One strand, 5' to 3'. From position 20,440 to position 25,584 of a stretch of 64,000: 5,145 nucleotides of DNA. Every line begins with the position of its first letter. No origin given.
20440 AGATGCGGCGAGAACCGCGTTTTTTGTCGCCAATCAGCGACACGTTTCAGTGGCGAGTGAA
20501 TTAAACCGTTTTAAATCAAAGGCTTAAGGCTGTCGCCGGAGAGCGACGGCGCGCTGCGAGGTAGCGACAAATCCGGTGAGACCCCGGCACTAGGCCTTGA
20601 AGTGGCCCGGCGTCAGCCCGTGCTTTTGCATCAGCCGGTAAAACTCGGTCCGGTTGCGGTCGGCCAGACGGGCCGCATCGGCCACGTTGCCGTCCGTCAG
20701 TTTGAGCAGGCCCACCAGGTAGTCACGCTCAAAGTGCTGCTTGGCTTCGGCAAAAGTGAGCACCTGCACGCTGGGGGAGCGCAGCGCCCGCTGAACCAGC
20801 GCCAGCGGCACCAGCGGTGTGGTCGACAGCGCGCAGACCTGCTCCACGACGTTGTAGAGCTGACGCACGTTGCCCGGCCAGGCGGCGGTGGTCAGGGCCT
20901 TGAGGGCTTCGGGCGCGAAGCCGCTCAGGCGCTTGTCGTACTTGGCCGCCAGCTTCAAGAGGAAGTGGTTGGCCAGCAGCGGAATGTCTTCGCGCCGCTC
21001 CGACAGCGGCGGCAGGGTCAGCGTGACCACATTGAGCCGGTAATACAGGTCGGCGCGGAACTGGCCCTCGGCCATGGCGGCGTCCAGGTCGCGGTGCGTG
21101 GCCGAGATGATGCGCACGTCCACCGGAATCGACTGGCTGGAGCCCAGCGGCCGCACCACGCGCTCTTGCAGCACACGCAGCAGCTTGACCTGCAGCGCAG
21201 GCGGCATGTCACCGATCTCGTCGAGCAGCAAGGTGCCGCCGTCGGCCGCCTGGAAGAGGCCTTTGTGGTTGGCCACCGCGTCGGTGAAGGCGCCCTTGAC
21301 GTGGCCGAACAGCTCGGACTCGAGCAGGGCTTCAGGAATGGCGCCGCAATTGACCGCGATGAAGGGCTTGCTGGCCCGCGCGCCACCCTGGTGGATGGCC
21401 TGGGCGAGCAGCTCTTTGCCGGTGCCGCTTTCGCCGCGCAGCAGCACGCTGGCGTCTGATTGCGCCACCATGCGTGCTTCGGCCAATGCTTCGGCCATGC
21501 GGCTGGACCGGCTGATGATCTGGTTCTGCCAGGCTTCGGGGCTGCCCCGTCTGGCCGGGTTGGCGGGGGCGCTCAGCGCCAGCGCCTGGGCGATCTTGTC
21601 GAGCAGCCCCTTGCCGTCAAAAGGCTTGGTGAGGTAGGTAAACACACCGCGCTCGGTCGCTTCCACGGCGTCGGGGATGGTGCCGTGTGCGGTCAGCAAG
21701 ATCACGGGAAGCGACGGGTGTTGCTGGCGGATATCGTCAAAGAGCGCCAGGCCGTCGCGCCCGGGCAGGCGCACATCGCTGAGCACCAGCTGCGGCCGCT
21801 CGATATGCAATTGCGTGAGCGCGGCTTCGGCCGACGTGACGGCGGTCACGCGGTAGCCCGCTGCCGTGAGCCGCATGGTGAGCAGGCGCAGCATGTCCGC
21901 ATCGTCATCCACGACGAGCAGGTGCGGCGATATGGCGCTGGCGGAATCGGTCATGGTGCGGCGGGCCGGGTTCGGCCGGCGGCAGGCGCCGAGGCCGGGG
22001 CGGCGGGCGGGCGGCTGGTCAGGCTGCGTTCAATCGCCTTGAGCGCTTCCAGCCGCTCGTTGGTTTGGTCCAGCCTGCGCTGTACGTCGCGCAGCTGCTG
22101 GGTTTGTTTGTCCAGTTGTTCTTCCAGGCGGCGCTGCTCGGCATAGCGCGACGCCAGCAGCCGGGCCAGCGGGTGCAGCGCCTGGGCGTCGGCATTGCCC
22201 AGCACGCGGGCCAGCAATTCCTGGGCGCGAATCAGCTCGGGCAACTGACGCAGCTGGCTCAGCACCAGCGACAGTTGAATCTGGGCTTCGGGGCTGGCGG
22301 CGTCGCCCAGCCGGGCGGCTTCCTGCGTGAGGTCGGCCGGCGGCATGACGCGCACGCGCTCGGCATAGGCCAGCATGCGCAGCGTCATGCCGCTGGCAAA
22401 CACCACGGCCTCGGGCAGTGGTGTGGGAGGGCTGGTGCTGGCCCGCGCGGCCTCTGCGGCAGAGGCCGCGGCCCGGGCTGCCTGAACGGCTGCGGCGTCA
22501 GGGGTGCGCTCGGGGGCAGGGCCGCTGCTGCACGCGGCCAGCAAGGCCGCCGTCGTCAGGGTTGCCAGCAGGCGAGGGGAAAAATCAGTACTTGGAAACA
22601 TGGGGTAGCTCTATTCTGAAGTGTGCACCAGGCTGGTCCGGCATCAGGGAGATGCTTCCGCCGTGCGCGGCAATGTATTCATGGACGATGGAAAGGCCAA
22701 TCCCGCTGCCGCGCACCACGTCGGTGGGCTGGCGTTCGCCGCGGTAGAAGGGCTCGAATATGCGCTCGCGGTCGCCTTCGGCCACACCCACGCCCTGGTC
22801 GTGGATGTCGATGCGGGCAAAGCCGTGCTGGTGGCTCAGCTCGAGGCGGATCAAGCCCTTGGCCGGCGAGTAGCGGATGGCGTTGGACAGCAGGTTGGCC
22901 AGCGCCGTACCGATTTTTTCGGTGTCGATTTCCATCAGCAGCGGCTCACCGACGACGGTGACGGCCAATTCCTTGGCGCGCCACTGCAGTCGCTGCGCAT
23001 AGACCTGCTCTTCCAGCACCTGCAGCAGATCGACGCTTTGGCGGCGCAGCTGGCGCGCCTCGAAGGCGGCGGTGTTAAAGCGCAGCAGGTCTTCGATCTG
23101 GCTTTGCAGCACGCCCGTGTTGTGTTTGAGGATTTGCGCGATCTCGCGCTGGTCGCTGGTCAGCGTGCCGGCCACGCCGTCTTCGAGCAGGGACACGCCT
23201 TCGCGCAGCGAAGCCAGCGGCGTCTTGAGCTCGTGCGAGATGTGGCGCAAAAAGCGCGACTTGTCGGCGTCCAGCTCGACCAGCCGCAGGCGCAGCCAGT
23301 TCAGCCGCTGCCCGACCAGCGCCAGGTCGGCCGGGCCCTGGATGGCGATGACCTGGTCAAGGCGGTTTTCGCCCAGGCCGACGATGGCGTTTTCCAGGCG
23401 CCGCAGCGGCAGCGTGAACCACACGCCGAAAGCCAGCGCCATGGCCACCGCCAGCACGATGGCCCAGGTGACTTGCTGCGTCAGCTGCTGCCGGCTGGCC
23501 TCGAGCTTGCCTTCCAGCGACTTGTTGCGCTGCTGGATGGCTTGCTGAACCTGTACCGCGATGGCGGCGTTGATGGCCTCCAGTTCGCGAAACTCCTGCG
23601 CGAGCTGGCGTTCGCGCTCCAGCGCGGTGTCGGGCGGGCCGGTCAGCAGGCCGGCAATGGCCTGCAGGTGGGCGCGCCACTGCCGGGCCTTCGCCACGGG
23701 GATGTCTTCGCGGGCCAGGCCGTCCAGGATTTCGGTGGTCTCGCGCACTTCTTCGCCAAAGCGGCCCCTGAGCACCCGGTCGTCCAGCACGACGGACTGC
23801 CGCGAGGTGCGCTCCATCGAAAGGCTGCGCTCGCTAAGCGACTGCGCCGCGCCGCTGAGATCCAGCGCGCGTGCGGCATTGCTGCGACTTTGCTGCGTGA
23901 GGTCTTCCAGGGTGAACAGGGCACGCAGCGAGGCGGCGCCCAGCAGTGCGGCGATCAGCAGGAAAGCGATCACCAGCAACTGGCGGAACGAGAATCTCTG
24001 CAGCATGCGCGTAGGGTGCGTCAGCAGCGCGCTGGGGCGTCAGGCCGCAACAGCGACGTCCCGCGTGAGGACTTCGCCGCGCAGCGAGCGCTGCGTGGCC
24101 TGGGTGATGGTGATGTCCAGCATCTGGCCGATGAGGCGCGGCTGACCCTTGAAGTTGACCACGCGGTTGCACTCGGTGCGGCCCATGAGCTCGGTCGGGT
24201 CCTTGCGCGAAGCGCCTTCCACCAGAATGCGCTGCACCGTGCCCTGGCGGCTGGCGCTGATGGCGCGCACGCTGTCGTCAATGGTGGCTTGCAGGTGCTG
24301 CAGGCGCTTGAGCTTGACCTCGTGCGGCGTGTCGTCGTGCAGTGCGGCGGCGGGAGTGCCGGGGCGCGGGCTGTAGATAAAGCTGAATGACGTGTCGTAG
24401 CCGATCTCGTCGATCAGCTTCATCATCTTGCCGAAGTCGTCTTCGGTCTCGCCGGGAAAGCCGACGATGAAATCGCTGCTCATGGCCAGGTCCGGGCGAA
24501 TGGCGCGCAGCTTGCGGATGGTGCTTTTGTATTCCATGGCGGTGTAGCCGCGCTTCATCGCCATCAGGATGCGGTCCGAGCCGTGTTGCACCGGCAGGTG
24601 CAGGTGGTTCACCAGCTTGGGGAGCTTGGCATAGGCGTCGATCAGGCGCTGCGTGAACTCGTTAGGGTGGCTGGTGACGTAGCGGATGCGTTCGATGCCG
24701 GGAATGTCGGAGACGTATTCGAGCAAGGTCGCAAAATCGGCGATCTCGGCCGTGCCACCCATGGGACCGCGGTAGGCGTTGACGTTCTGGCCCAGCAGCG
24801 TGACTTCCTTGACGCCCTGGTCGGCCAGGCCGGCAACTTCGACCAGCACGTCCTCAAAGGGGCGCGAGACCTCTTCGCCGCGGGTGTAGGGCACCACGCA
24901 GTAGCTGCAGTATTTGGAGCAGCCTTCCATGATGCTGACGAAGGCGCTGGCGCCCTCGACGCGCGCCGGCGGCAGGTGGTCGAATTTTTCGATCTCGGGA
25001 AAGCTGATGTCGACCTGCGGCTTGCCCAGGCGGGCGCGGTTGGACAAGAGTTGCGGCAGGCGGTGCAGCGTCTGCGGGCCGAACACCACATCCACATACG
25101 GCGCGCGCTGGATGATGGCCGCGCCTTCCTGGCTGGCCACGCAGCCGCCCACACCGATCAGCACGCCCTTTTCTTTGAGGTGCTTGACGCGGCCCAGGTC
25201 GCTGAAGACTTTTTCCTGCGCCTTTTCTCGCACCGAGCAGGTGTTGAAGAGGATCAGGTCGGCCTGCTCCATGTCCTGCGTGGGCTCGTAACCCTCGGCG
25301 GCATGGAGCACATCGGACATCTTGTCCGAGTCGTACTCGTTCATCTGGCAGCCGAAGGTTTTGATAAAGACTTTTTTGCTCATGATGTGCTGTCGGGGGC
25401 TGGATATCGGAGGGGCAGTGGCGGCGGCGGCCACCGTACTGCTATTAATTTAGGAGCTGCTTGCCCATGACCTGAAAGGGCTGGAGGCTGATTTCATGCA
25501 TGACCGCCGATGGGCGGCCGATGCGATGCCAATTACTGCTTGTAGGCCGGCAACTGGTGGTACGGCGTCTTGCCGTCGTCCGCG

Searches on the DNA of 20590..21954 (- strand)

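Call 17: search_rna_families(sources=[L049, L033, L037, L042, L046, L009, L040, L044], threshold=gathering)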
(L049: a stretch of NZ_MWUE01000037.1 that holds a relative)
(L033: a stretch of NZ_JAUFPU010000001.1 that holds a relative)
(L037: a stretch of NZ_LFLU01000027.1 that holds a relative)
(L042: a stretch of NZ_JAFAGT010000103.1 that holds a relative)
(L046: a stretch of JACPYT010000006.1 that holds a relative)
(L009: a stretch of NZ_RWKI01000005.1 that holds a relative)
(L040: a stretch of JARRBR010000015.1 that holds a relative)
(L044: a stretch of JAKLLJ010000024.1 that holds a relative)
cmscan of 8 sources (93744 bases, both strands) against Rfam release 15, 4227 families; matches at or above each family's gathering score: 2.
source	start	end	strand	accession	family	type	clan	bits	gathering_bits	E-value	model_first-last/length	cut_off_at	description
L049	3606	3762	+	RF00128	GlmY_tke1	Gene; sRNA;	CL00011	103.7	33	1.7e-21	1-163/163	no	Glm Y RNA activator of glmS mRNA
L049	8239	8315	+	RF01731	TwoAYGGAY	Cis-reg;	CL00106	49.3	43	7.6e-05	43-122/168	no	TwoAYGGAY RNA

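Call 39: search_dna_similar(query=L049:3380-3770:+, collection=ecoli_genomes, mode=distant, max_rows=3)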
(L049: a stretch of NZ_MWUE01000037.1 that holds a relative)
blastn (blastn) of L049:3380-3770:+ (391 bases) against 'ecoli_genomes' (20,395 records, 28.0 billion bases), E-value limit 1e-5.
Records with a match: 5426; places in all: 5427; records where one place covers at least 80% of the query: 0.
Genomes with a match: 5426 of 5426; with a place that covers at least 80% of the query: 0. Places per genome that has any: lowest 1, median 1, highest 2. On chromosomes: 5427 places; on plasmids: 0.
Best place of each record, by identity: 60-80% 5426.
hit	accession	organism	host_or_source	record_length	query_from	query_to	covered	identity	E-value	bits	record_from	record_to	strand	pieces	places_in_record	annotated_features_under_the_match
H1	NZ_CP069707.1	Escherichia coli strain E41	pig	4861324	192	389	51%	70.9%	6e-11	77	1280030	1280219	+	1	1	none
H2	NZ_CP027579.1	Escherichia coli strain 2013C-4282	Homo sapiens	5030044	192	382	49%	72.6%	5e-12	82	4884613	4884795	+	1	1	none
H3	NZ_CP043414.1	Escherichia coli strain EC42405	bovine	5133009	192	382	49%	72.6%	5e-12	82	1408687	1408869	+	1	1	none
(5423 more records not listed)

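Call 40: get_annotated_region(hit=H2, flank=400)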
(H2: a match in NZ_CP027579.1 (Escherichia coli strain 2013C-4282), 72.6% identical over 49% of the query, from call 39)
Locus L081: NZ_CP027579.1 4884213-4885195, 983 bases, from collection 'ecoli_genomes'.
description: Escherichia coli strain 2013C-4282 chromosome, complete genome
organism: Escherichia coli strain 2013C-4282 (NCBI taxid 562)
replicon: chromosome; assembly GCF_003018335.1
host: Homo sapiens; source: stool; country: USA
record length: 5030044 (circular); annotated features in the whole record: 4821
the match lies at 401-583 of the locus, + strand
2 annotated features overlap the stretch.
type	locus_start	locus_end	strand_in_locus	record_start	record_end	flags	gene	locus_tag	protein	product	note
CDS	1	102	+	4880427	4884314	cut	purL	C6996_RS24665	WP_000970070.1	phosphoribosylformylglycinamidine synthase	-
CDS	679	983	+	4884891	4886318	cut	qseE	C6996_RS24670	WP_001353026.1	two component system sensor histidine kinase QseE/GlrK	-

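Call 41: search_rna_families(source=L081, threshold=gathering, show_alignments=1)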
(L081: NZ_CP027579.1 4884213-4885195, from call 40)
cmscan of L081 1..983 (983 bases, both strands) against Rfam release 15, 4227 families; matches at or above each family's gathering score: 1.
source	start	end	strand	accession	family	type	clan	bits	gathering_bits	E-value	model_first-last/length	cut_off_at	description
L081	437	584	+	RF00128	GlmY_tke1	Gene; sRNA;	CL00011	145.3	33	3.5e-34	1-163/163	no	Glm Y RNA activator of glmS mRNA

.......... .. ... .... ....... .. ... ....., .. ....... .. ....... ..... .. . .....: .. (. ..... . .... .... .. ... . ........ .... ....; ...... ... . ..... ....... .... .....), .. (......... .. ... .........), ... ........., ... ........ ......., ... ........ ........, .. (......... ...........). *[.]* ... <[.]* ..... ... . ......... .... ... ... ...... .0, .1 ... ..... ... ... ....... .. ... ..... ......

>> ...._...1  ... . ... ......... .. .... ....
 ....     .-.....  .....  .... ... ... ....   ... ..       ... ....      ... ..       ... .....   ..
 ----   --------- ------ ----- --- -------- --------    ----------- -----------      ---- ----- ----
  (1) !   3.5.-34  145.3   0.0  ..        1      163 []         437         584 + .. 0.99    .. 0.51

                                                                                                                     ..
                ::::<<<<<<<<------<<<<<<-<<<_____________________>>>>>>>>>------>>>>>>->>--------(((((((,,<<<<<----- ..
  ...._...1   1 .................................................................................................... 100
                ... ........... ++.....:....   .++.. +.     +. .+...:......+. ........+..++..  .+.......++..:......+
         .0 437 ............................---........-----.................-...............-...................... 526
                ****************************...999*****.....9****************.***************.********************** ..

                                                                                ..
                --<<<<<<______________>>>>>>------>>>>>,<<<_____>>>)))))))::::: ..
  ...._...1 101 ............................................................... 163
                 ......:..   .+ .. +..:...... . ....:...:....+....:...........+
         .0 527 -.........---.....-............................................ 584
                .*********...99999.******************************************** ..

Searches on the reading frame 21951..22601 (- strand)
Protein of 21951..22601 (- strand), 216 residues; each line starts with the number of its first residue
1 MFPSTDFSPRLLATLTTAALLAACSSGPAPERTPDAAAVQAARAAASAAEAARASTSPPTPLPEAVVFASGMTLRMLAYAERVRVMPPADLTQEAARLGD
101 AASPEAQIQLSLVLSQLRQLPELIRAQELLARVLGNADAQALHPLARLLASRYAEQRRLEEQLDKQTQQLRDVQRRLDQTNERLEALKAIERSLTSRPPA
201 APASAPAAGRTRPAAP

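Call 4: search_protein_families(library=ncbifam, proteins=[window:21951-22601:-])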
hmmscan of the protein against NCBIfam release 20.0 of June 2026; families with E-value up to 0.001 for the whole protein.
window:21951-22601:- (216 aa): 1 family
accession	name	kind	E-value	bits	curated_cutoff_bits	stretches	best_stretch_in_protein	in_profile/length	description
NF007997.0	PRK10722.1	equivalog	6.1e-05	22.3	234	1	156-206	172-222/250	two-component system QseEF-associated lipoprotein QseG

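Call 5: search_protein_families(library=pfam, proteins=[window:21951-22601:-])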
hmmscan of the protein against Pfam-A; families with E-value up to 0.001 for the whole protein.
window:21951-22601:- (216 aa): 1 family
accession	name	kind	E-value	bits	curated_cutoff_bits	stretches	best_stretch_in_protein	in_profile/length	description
PF13942.11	Lipoprotein_20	-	0.00037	20.9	27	1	155-201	119-169/175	YfhG lipoprotein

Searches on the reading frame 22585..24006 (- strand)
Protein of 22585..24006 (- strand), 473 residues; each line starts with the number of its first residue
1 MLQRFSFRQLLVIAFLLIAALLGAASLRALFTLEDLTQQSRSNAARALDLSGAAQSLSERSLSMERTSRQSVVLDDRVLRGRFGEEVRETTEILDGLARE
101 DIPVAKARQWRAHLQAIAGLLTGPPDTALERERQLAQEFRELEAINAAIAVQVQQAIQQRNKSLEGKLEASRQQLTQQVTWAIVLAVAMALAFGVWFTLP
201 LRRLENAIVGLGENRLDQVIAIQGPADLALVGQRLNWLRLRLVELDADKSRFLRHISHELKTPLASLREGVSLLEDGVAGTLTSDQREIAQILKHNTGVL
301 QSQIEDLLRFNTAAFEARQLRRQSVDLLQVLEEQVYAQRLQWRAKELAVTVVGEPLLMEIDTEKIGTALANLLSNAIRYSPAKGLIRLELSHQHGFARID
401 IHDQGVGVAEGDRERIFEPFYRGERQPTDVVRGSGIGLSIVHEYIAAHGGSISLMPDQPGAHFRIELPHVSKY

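Call 4: search_protein_families(library=ncbifam, proteins=[window:22585-24006:-])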
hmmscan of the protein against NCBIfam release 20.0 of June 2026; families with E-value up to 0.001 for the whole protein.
window:22585-24006:- (473 aa): 77 families (the best 25 are shown)
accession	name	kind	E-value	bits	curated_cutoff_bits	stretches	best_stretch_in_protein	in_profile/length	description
NF008312.0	PRK11100.1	equivalog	1.2e-43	149.6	356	1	157-468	166-473/477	two-component system sensor histidine kinase CreC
NF046044.1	PnpS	equivalog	1.6e-40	139.3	400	1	245-468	166-390/390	two-component system histidine kinase PnpS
NF033092.0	HK_WalK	equivalog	3.7e-38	131.5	725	1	245-468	368-593/594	cell wall metabolism sensor histidine kinase WalK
NF012163.2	BaeS_SmeS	equivalog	5.6e-37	127.7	500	1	174-456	165-444/457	sensor histidine kinase efflux regulator BaeS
NF007898.0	PRK10604.1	equivalog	9.3e-37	127.2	478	1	179-470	137-424/433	two-component system sensor histidine kinase RstB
TIGR01386.1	cztS_silS_copS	subfamily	9.4e-36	123.7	292.55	1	127-468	121-457/457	heavy metal sensor histidine kinase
TIGR02966.1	phoR_proteo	equivalog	9.6e-35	120.2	334.2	1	242-456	107-321/333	phosphate regulon sensor histidine kinase PhoR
NF007837.0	PRK10549.1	equivalog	1.9e-31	109.3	603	1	177-469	163-458/466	envelope stress sensor histidine kinase BaeS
NF007007.0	PRK09470.1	equivalog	4e-31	108.4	486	1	195-468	190-458/463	envelope stress sensor histidine kinase CpxA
NF007004.0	PRK09467.1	equivalog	7.9e-30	104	415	1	173-469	156-436/440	two-component system sensor histidine kinase EnvZ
NF047465.1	hybrid_HK_LvrA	exception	2.7e-29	101.8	1200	1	236-468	189-421/819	hybrid histidine kinase/response regulator LvrA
NF045900.1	HisKinCpxALeg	equivalog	3.1e-29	102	800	1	173-468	152-450/451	two-component system sensor histidine kinase CpxA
NF040691.1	MtrAB_MtrB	equivalog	3.8e-29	102.1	450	1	167-470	182-493/507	MtrAB system histidine kinase MtrB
NF045595.1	HK_scytonemin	equivalog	1.8e-28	99.3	865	1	249-470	415-636/637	scytonemin biosynthesis sensor histidine kinase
NF047874.1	MASE3_PAS_HK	subfamily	1.9e-28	99.7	560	1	246-469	395-625/655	MASE3 domain-containing sensor histidine kinase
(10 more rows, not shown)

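Call 5: search_protein_families(library=pfam, proteins=[window:22585-24006:-])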
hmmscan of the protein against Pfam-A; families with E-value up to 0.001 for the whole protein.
window:22585-24006:- (473 aa): 2 families
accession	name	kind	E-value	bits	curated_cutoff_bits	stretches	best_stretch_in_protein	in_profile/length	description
PF02518.31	HATPase_c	-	9.8e-22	77.9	26.4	1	361-469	2-109/111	Histidine kinase-, DNA gyrase B-, and HSP90-like ATPase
PF00512.31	HisKA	-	7.1e-13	48.9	26.9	1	249-311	2-61/66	His Kinase A (phospho-acceptor) domain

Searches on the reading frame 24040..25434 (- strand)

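Call 4: search_protein_families(library=ncbifam, proteins=[window:24040-25434:-])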
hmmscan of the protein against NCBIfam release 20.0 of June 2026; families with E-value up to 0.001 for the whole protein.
window:24040-25434:- (464 aa): 14 families
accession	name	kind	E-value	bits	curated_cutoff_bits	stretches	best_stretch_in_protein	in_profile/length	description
TIGR01574.1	miaB-methiolase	equivalog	8.6e-175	581.9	355.3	1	21-455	1-436/437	tRNA (N6-isopentenyl adenosine(37)-C2)-methylthiotransferase MiaB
TIGR00089.1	TIGR00089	subfamily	8.2e-146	486.1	251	1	21-453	1-429/429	MiaB/RimO family radical SAM methylthiotransferase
NF010916.0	PRK14336.1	equivalog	4.7e-100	335.3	606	1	21-456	3-413/418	tRNA (N6-isopentenyl adenosine(37)-C2)-methylthiotransferase MiaB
TIGR01579.1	MiaB-like-C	equivalog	1.4e-87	294.7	357.05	1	24-441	1-414/416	tRNA (N(6)-L-threonylcarbamoyladenosine(37)-C(2))-methylthiotransferase MtaB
TIGR01125.1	TIGR01125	equivalog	3e-77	260.5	356.95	1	21-447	1-426/432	30S ribosomal protein S12 methylthiotransferase RimO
TIGR01578.1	MiaB-like-B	hypoth_equivalog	7.1e-69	232.6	314.7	1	21-455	1-420/421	tRNA (N(6)-L-threonylcarbamoyladenosine(37)-C(2))-methylthiotransferase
TIGR04014.1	B12_SAM_MJ_0865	equivalog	4.4e-30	104.8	360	1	154-380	151-372/434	methyl-coenzyme M reductase glutamine C-methyltransferase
TIGR04013.1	B12_SAM_MJ_1487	hypoth_equivalog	1.8e-23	83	251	1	53-382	39-373/382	TIGR04013 family B12-binding domain/radical SAM domain-containing protein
TIGR04479.1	bcpD_PhpK_rSAM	subfamily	2.2e-11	42.8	600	1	280-347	347-412/504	PhpK family radical SAM P-methyltransferase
TIGR03471.1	HpnJ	equivalog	5.7e-06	25.5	577.6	1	283-361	306-382/472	hopanoid biosynthesis associated radical SAM protein HpnJ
TIGR03975.1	rSAM_ocin_1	subfamily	1.3e-05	23.9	281.85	0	286-344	374-430/606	RiPP maturation radical SAM C-methyltransferase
NF040546.1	rSAM_CUAEP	equivalog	0.00013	20.8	500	0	137-213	146-222/468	CUAEP/CCAEP-tail radical SAM (seleno)protein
TIGR03904.1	SAM_YgiQ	equivalog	0.00032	19.4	462.35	0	278-370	438-533/558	YgiQ family radical SAM protein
NF045585.1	rSAM_slr0320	equivalog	0.00051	18.7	775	1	168-311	240-376/511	photosystem II high light acclimation radical SAM protein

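Call 5: search_protein_families(library=pfam, proteins=[window:24040-25434:-])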
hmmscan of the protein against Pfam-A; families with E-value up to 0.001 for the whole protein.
window:24040-25434:- (464 aa): 3 families
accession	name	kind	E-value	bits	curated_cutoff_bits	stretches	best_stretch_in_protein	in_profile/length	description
PF00919.26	UPF0004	-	2.4e-31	108.1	27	1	21-119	1-98/98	Uncharacterized protein family UPF0004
PF04055.27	Radical_SAM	-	2.2e-27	96.7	29.5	1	166-341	1-166/166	Radical SAM superfamily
PF01938.26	TRAM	-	1.5e-15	57.2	21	1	395-456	2-61/61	TRAM domain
